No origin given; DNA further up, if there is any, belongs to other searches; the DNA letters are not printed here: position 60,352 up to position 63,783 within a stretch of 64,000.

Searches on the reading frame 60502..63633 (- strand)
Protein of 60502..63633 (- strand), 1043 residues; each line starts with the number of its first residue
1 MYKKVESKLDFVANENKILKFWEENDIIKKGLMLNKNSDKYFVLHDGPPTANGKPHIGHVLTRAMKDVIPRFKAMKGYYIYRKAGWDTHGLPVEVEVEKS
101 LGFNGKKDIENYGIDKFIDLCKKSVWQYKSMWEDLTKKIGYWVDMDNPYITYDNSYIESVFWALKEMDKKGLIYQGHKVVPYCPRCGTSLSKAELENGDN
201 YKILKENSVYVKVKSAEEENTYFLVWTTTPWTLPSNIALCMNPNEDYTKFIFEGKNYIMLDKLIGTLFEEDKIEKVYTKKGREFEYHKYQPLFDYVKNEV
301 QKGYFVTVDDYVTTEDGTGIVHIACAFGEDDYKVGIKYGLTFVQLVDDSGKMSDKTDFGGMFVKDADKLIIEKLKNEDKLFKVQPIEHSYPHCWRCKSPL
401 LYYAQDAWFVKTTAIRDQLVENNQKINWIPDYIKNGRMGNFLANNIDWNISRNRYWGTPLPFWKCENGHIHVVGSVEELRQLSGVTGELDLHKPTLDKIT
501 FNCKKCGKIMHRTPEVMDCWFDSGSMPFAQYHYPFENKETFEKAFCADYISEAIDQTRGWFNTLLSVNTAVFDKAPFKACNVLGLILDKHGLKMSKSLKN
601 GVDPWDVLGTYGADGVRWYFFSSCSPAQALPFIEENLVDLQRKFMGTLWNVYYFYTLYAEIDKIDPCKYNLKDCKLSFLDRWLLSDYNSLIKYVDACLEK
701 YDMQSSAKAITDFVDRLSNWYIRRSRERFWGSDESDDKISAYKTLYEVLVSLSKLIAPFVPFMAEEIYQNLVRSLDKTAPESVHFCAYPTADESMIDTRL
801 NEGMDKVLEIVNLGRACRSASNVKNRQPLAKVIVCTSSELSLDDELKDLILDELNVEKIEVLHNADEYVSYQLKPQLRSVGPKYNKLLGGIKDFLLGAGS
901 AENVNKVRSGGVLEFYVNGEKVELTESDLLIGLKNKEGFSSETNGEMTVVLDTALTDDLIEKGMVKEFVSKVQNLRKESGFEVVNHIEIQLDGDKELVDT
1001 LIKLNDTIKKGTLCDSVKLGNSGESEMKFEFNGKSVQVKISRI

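Call 69: find_encoding_contigs(protein=window:60502-63633:-, flank=10000, max_places=3)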
Protein window:60502-63633:- (1043 aa): 2 contigs read that carry it; 1 place shown.
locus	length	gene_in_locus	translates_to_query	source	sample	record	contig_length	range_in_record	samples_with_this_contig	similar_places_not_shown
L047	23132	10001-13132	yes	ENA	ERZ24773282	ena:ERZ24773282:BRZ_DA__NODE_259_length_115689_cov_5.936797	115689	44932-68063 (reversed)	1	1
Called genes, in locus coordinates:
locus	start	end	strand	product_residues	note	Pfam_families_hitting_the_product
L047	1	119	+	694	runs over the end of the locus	PF01751:Toprim, PF01131:Topoisom_bac, PF01396:Zn_ribbon_Top1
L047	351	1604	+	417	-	PF01134:GIDA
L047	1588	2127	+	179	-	PF00227:Proteasome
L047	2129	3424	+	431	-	PF00004:AAA (weak), PF07728:AAA_5 (faint), PF13401:AAA_22 (faint), PF07724:AAA_2, PF00004:AAA (weak)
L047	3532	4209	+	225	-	PF00899:ThiF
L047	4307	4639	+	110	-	PF00578:AhpC-TSA (faint), PF13728:TraF (weak), PF00085:Thioredoxin, PF13098:Thioredoxin_2 (weak), PF13192:Thioredoxin_3 (weak), PF13905:Thioredoxin_8 (faint)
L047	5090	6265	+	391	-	PF00266:Aminotran_5, PF01212:Beta_elim_lyase (weak)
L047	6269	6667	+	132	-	PF01592:NifU_N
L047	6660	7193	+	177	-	-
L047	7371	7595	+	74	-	-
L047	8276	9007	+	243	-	PF00571:CBS (faint)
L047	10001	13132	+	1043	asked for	PF00133:tRNA-synt_1, PF09334:tRNA-synt_1g, PF08264:Anticodon_1, PF19302:DUF5915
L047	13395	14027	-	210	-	-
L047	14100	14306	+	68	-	-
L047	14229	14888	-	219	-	-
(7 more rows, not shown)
